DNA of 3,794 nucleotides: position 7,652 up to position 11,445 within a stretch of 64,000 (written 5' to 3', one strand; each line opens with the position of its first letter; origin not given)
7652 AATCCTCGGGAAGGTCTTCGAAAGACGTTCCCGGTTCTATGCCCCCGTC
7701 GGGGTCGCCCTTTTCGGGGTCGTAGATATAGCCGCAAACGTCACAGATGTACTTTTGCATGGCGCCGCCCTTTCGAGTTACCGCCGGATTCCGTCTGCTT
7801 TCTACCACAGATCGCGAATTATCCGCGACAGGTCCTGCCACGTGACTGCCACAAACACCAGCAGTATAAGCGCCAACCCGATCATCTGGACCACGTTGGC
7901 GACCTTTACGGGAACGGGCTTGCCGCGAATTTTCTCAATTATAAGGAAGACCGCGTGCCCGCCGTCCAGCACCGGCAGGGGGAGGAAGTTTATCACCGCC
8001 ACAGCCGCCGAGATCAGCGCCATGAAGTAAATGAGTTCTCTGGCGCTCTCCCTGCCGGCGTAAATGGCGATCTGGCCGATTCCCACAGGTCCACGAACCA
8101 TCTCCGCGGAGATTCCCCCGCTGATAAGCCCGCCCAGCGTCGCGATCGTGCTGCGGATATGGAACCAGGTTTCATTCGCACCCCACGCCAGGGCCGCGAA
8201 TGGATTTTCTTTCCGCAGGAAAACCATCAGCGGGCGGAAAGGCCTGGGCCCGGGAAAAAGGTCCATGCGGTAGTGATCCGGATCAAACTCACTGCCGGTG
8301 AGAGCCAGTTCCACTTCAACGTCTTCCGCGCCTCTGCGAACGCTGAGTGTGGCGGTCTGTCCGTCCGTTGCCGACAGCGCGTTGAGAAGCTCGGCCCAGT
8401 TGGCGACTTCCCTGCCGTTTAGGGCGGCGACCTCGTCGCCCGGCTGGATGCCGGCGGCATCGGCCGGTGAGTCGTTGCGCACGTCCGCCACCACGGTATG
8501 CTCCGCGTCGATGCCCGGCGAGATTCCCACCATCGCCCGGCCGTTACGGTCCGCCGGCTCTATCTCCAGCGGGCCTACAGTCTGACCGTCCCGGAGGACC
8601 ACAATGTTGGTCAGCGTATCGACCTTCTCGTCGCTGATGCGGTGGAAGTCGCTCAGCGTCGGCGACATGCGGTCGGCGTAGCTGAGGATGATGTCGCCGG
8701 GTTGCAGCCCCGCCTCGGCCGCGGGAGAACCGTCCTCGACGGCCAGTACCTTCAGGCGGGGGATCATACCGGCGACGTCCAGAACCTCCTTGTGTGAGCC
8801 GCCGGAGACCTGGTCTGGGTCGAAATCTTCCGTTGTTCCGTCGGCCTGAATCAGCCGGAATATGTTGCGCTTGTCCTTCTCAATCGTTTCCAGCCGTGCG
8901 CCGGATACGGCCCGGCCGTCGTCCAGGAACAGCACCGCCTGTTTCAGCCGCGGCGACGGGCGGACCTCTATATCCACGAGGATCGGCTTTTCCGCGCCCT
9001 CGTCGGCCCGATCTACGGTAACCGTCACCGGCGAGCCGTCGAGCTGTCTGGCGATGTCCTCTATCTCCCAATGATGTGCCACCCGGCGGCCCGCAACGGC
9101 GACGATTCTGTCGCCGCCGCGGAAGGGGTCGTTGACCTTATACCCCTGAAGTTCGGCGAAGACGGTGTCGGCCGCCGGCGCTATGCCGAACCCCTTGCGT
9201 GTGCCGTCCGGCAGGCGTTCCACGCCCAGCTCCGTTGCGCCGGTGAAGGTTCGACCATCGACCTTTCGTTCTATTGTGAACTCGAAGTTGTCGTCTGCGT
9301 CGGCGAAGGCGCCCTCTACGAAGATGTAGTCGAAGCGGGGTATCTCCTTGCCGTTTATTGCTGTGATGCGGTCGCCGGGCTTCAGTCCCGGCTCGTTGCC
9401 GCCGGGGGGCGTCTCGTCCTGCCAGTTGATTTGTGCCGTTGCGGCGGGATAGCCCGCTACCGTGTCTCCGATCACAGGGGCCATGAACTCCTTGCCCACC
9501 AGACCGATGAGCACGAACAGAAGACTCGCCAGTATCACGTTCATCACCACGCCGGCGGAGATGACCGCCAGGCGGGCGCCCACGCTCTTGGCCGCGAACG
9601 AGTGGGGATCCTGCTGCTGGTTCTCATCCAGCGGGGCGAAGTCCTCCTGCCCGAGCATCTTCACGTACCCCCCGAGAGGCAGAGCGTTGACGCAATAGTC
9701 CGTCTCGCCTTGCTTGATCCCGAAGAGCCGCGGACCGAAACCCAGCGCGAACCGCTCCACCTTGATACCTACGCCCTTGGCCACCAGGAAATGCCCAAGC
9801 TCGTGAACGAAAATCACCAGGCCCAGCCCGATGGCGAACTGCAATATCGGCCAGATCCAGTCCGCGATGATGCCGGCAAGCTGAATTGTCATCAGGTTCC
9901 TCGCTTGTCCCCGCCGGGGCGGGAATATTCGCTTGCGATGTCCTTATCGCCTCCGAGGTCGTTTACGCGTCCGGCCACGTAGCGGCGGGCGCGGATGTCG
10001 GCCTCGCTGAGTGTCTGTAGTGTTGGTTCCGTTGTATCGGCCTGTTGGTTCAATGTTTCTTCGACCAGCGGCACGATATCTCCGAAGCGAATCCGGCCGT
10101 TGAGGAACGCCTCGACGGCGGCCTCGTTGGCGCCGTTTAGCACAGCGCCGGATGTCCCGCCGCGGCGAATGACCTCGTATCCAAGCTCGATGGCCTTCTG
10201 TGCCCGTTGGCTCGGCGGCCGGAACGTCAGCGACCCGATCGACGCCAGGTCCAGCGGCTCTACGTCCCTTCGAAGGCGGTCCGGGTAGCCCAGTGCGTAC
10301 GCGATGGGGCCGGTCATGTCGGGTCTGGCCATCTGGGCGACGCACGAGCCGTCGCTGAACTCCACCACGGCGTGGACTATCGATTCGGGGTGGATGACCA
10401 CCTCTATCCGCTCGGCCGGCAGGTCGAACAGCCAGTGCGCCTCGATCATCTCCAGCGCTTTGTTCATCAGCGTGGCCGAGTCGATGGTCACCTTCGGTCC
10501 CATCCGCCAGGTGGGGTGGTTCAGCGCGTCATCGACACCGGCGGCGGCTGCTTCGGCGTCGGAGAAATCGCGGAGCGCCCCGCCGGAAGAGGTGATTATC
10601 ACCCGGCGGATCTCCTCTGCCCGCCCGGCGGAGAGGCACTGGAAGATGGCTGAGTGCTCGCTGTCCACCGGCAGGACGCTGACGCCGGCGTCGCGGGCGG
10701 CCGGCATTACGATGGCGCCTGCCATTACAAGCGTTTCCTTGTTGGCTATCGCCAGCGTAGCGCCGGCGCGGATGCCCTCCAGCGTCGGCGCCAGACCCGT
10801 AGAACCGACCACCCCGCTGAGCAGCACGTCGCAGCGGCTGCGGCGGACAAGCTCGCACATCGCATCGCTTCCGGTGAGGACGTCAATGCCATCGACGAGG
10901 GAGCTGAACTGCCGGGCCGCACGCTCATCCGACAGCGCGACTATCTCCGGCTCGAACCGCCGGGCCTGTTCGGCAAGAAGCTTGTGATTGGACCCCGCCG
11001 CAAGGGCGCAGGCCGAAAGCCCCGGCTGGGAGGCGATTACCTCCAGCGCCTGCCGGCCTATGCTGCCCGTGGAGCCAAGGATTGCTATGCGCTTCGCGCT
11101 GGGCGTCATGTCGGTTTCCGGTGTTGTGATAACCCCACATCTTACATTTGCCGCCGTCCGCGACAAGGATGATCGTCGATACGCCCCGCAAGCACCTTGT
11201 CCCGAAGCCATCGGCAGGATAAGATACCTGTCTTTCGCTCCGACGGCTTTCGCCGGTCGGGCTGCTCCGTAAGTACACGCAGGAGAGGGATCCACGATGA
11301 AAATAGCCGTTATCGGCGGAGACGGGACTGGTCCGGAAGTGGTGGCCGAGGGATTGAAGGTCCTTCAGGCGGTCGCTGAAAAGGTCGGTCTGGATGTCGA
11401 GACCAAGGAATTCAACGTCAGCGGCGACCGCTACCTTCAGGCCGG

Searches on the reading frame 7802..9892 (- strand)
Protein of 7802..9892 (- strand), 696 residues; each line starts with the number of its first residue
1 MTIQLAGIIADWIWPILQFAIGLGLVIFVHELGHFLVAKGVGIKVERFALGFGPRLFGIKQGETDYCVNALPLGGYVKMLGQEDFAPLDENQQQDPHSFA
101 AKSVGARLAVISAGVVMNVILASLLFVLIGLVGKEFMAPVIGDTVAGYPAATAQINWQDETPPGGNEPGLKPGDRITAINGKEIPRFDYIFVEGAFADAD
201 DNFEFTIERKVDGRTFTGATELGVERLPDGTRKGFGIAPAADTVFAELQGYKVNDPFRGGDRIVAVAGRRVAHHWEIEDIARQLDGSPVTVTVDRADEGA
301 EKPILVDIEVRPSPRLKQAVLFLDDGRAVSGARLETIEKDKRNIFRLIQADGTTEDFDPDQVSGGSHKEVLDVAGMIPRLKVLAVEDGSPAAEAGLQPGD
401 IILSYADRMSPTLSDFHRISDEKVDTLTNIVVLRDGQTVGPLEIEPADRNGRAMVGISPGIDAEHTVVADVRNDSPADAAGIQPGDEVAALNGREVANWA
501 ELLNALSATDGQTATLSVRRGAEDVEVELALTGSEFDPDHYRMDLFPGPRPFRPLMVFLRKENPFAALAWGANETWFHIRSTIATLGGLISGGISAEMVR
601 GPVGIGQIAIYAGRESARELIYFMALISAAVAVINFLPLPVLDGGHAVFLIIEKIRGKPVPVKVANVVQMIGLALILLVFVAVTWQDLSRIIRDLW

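Call 81: search_protein_families(library=pfam, max_evalue=0.00001, proteins=[window:7802-9892:-])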
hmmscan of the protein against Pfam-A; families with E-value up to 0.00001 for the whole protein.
window:7802-9892:- (696 aa): 6 families
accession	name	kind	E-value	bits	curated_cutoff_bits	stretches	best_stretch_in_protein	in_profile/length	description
PF02163.28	Peptidase_M50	-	1.5e-59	201.5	27.2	1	19-678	2-220/221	Peptidase family M50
PF17820.7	PDZ_6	-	1.6e-31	108.3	27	2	382-434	2-54/54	PDZ domain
PF13180.12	PDZ_2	-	8.1e-31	106.6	27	2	462-531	10-80/80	PDZ domain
PF00595.29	PDZ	-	4.3e-19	69.1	23.2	1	454-504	11-65/81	PDZ domain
PF14685.13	PDZ_Tricorn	-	2.9e-12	46.9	25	0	472-524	28-82/88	Tricorn protease PDZ domain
PF21558.3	Pept_S41_N_bact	-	1.6e-06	28.3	27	0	476-502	14-40/87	Bacteroidetes, Peptidase, S41 family, N-terminal domain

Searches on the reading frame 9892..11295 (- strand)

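Call 81: search_protein_families(library=pfam, max_evalue=0.00001, proteins=[window:9892-11295:-])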
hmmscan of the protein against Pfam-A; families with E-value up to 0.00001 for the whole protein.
window:9892-11295:- (467 aa): 3 families
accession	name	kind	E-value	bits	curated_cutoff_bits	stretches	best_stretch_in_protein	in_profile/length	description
PF02670.22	DXP_reductoisom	-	7.2e-37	127.4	21.7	1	70-193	1-129/129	1-deoxy-D-xylulose 5-phosphate reductoisomerase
PF08436.17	DXP_redisom_C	-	4.5e-36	123.3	26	1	207-290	1-84/84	1-deoxy-D-xylulose 5-phosphate reductoisomerase C-terminal domain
PF13288.12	DXPR_C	-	1.3e-34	119.3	27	1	322-439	1-115/115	DXP reductoisomerase C-terminal domain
